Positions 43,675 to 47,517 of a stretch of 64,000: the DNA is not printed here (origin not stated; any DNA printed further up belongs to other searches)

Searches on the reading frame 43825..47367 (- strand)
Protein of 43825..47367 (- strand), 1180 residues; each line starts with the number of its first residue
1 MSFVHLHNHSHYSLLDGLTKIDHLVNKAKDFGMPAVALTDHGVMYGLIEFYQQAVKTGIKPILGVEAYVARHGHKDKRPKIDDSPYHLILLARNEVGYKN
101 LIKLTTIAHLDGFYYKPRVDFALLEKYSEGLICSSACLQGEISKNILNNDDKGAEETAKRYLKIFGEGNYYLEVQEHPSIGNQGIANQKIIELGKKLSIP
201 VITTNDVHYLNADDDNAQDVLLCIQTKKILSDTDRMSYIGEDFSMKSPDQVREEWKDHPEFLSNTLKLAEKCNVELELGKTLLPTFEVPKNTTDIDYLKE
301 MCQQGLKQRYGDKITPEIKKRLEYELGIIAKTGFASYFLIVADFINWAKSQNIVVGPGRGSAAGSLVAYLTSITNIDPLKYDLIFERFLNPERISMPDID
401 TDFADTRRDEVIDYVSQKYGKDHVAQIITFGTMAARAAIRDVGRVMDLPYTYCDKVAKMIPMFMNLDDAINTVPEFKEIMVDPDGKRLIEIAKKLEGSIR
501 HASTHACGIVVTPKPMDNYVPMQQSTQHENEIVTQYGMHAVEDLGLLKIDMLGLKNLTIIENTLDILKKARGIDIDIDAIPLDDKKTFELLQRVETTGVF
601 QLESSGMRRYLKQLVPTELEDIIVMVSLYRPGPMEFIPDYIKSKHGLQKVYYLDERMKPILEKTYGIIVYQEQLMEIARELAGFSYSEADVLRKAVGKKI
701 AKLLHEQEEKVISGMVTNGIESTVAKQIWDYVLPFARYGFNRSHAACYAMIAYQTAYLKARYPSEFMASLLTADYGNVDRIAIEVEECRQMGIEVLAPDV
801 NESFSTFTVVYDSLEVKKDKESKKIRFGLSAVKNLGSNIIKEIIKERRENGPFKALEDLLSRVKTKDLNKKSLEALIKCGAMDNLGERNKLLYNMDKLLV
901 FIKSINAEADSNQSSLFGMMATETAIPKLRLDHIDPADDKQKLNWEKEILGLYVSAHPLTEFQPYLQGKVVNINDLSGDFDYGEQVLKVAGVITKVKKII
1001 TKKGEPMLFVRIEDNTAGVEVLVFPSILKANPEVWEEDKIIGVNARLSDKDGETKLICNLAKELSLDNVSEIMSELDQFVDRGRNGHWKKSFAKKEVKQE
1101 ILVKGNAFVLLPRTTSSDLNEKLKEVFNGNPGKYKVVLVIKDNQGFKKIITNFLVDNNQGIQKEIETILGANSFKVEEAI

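Call 61: search_protein_families(library=pfam, proteins=[window:43825-47367:-])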
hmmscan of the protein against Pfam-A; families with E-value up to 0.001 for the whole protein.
window:43825-47367:- (1180 aa): 6 families
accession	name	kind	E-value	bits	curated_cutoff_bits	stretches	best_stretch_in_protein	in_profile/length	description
PF07733.18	DNA_pol3_alpha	-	2.1e-106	355.8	23.9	1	296-553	1-260/260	Bacterial DNA polymerase III alpha NTPase domain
PF17657.6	DNA_pol3_finger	-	7.4e-63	211.2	22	1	556-719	1-166/166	Bacterial DNA polymerase III alpha subunit finger domain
PF02811.25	PHP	-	5e-61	206.3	26.4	1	5-177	1-164/164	PHP domain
PF14579.12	HHH_6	-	7.9e-29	100.2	25.6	1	792-889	1-87/90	Helix-hairpin-helix motif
PF01336.31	tRNA_anti-codon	-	2e-06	28.1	27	1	988-1058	2-69/75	OB-fold nucleic acid binding domain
PF12836.13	HHH_3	-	3.4e-05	24.3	27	1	829-875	16-59/65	Helix-hairpin-helix motif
